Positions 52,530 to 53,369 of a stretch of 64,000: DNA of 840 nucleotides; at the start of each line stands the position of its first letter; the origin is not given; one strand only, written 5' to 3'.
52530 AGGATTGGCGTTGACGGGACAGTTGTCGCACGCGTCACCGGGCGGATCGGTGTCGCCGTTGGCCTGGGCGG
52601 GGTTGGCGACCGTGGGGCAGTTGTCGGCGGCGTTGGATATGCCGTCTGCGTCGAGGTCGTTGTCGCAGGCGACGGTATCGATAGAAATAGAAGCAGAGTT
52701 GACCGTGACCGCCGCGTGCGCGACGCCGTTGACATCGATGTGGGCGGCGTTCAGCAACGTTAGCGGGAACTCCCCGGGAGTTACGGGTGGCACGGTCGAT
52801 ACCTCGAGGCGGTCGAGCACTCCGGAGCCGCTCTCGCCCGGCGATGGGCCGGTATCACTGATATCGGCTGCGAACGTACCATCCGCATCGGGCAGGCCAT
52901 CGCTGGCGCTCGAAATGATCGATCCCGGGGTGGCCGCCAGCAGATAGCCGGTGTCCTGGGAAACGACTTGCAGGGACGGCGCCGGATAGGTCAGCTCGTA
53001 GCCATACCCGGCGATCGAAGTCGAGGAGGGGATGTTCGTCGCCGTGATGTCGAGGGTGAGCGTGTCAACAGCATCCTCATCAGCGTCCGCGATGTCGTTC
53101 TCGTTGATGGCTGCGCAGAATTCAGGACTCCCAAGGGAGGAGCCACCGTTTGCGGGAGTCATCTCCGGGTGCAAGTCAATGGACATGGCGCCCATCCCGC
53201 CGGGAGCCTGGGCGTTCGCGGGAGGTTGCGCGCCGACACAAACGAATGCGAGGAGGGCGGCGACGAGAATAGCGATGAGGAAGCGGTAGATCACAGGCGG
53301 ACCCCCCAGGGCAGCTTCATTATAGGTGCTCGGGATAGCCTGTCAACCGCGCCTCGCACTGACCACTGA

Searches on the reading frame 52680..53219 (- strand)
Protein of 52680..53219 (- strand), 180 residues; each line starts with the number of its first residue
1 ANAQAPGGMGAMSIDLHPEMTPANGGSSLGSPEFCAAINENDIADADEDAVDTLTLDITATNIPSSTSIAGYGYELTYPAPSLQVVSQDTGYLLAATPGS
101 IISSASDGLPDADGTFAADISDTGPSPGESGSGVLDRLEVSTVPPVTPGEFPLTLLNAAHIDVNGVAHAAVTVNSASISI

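Call 49: search_solved_structures(query=A6, max_evalue=10, show_alignments=2)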
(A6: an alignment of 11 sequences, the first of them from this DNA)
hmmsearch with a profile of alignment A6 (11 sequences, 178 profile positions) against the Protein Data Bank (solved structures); distinct sequences matched with E-value up to 10: 1.
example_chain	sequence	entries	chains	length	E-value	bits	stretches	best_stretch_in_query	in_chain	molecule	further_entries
9n7y_A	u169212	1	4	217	1.4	11.6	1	55-121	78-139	TEV protease-like hydrolase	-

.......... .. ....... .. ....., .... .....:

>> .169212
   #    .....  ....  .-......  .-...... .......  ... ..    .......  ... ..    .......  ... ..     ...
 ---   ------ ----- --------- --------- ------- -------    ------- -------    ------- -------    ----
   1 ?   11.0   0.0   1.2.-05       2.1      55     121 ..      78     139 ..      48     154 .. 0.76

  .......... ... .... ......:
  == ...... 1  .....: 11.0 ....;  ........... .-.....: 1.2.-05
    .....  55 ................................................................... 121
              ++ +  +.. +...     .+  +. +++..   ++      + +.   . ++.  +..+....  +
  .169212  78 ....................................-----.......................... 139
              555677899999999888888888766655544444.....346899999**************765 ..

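Call 50: search_protein_families(library=pfam, alignment_id=A6, max_evalue=1)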
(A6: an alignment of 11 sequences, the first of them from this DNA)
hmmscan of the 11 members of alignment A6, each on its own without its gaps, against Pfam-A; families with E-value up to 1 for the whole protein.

A. member 1, seq(180 aa): 1 family
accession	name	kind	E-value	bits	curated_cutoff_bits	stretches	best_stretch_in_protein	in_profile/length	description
PF00963.24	Cohesin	-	0.00054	20.6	24.1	1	43-101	5-61/139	Cohesin domain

B. families by the number of members that match (of 11 scanned): 2 families
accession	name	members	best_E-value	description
PF00963.24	Cohesin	5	0.00054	Cohesin domain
PF13530.11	SCP2_2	1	0.19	Sterol carrier protein domain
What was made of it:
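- On Cohesin (PF00963), for the N-domains of P3 and P4: 5 of 11 close relatives hit sub-threshold (call 50).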

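Call 58: find_homologous_proteins(query=A6, max_evalue=0.001)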
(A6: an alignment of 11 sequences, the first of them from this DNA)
Query A6 (11 sequences) (180 aa, profile of the alignment): 67 proteins with E <= 0.001 among 7545 candidates.
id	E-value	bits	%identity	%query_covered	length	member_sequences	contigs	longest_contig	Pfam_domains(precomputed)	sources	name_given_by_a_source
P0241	2.3e-52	195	50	100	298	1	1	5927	-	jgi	jgi:hypothetical protein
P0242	8.4e-51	190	40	96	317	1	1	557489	-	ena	-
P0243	9.2e-49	183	50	97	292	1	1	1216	-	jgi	jgi:hypothetical protein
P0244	3.1e-42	162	45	94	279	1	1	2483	PF00963.25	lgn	-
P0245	1.3e-41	160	40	97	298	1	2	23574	-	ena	-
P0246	6.7e-38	148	41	86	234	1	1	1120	PF00963.25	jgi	jgi:hypothetical protein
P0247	1.3e-37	147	50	79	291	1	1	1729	-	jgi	jgi:hypothetical protein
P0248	1.3e-37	147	41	87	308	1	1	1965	-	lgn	-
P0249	5.5e-37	145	35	97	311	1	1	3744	-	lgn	-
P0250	1.8e-36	143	45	100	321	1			-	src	-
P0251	2.0e-36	143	45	94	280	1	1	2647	-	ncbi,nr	ncbi:MAG TPA: hypothetical protein VFP63_02175, partial [Dehalococcoidia bacterium]|nr:hypothetical 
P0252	2.0e-35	140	42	98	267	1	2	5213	-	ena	-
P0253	2.6e-35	139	42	89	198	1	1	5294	-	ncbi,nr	ncbi:MAG TPA: hypothetical protein VFP63_08525 [Dehalococcoidia bacterium]|nr:hypothetical protein [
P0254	4.9e-35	139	37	99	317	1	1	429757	-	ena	-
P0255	3.5e-34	136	40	90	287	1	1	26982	-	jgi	jgi:hypothetical protein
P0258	1.7e-31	127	37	97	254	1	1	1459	PF00963.25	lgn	-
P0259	2.2e-31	127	41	96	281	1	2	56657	-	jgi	jgi:hypothetical protein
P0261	4.3e-30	123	36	100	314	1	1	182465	-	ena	-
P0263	8.3e-30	122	36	96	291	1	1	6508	PF00963.25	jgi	jgi:hypothetical protein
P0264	1.0e-29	121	34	96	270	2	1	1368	PF00963.25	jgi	-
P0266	4.7e-27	113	40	78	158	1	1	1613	PF00963.25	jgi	-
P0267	1.4e-26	111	35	71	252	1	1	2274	PF00963.25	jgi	jgi:hypothetical protein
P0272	2.6e-24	104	34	74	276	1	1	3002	PF00963.25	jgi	jgi:hypothetical protein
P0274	4.0e-23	100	33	96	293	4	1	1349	PF00963.25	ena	-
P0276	1.6e-22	98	39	63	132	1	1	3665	PF00963.25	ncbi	-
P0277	2.8e-22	97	35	77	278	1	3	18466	PF00963.25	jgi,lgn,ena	jgi:hypothetical protein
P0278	8.6e-22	95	37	88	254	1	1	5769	PF00963.25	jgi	jgi:hypothetical protein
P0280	3.1e-21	94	34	72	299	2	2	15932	PF00963.25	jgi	jgi:hypothetical protein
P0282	7.4e-20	89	32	78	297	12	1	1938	PF00963.25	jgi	jgi:hypothetical protein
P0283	2.6e-19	87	30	86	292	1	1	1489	PF00963.25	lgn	-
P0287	4.2e-18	83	31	81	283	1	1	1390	PF00963.25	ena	-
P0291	1.9e-16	78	35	86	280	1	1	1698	PF00963.25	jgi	jgi:hypothetical protein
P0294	2.2e-15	75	36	48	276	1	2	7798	PF00963.25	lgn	-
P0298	9.4e-15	73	24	73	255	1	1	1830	PF00963.25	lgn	-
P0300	2.8e-13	68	33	63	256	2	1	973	PF00963.25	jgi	jgi:MYXO-CTERM domain-containing protein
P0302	9.1e-13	66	28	67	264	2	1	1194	PF00963.25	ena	-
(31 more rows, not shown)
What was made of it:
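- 52680..53219 (-): P4 divergent cohesin-type N-domain. Pfam Cohesin E=5e-4, 20.6 bits against a 24.1 cutoff (call 50); 22 of 67 homologs annotated PF00963 (call 58)
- On Cohesin (PF00963), for the N-domains of P3 and P4: 22 of 67 profile-detected homologs carry a precomputed PF00963 annotation, and NCBI names one 'cohesin domain-containing protein' (call 58).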

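Call 70: find_encoding_contigs(protein=P0254, flank=10000, max_places=2)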
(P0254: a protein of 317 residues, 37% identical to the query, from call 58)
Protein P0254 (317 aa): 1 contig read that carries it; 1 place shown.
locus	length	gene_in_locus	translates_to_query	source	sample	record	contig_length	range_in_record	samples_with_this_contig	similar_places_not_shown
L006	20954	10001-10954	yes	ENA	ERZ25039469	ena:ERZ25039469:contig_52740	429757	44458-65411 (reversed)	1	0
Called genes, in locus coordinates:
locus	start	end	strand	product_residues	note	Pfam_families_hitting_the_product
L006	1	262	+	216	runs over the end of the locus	PF12706:Lactamase_B_2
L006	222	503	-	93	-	-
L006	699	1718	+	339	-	PF02881:SRP54_N, PF00448:SRP54, PF13401:AAA_22 (weak), PF13604:AAA_30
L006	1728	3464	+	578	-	PF13231:PMT_2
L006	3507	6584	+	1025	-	PF13231:PMT_2, PF06739:SBBP (faint), PF24684:Vgb_lyase (faint), PF25021:TEN_NHL (faint), PF01436:NHL, PF08450:SGL (weak), PF01436:NHL (weak)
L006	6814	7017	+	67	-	PF01257:2Fe-2S_thioredx (weak)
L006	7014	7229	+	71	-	-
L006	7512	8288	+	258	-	PF01512:Complex1_51K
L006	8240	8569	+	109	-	-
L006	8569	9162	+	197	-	PF10589:NADH_4Fe-4S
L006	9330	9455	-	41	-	-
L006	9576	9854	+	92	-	PF01850:PIN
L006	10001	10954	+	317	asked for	-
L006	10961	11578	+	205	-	-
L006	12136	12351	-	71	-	-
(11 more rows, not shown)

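Call 71: find_encoding_contigs(protein=P0261, flank=10000, max_places=2)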
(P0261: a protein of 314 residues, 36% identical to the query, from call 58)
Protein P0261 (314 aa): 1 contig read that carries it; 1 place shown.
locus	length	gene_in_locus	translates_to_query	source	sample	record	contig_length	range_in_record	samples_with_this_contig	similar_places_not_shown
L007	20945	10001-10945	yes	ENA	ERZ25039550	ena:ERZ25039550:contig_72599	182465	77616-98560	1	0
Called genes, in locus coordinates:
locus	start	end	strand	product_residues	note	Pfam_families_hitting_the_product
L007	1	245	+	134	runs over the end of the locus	PF13426:PAS_9 (weak)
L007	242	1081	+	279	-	PF00753:Lactamase_B, PF12706:Lactamase_B_2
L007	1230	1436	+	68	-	-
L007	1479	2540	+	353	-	PF02881:SRP54_N, PF13604:AAA_30 (weak), PF00448:SRP54, PF13401:AAA_22 (weak)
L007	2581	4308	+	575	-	PF13231:PMT_2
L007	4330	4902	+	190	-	-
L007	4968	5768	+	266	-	-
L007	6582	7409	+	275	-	PF06739:SBBP (faint), PF13449:Phytase-like (faint), PF17170:DUF5128 (faint), PF24684:Vgb_lyase (faint), PF25021:TEN_NHL (faint), PF01436:NHL, PF08450:SGL (weak), PF01436:NHL (weak)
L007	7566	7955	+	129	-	PF01257:2Fe-2S_thioredx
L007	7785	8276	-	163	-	-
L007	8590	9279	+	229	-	PF01512:Complex1_51K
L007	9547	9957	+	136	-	PF10589:NADH_4Fe-4S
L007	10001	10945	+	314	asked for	-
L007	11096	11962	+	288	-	-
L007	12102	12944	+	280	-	-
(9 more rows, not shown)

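Call 72: find_encoding_contigs(protein=P0259, flank=10000, max_places=2)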
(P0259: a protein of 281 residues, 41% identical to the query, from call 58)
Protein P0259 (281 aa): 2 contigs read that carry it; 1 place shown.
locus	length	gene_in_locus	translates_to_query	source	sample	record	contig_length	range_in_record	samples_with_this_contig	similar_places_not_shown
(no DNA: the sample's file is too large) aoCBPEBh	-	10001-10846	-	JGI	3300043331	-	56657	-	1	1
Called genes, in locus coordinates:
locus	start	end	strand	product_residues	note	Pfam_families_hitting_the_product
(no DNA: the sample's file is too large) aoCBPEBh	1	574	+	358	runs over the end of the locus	PF02881:SRP54_N, PF00448:SRP54, PF13401:AAA_22 (weak), PF13604:AAA_30 (weak)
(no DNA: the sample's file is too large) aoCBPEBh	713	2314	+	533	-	-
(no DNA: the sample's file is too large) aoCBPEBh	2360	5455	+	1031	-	PF02366:PMT (weak), PF13231:PMT_2, PF06739:SBBP (faint), PF24684:Vgb_lyase (weak), PF25021:TEN_NHL (faint), PF01436:NHL, PF08450:SGL (weak), PF01436:NHL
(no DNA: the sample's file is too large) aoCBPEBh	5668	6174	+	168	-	PF01257:2Fe-2S_thioredx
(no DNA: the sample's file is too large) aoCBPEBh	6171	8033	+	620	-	PF01512:Complex1_51K, PF10589:NADH_4Fe-4S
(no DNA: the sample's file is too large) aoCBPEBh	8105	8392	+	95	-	PF04014:MazE_antitoxin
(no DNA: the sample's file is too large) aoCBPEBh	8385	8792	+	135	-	PF01850:PIN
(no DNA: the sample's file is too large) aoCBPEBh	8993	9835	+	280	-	-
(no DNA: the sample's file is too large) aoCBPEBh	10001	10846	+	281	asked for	-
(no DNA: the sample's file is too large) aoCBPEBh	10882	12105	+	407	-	PF01676:Metalloenzyme, PF10143:PhosphMutase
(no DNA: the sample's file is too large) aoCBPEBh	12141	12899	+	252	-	PF00121:TIM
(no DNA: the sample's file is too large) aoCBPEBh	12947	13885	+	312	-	PF01745:IPT (weak), PF01715:IPPT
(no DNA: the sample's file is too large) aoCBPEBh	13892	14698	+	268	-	-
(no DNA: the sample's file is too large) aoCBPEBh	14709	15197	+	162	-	PF08922:DUF1905, PF13376:OmdA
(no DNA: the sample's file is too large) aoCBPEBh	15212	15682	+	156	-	PF07609:DUF1572 (weak), PF04978:MST, PF12867:DinB_2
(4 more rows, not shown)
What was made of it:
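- Tried and rejected: The cohesin genes sit in a conserved housekeeping block (calls 70-72).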
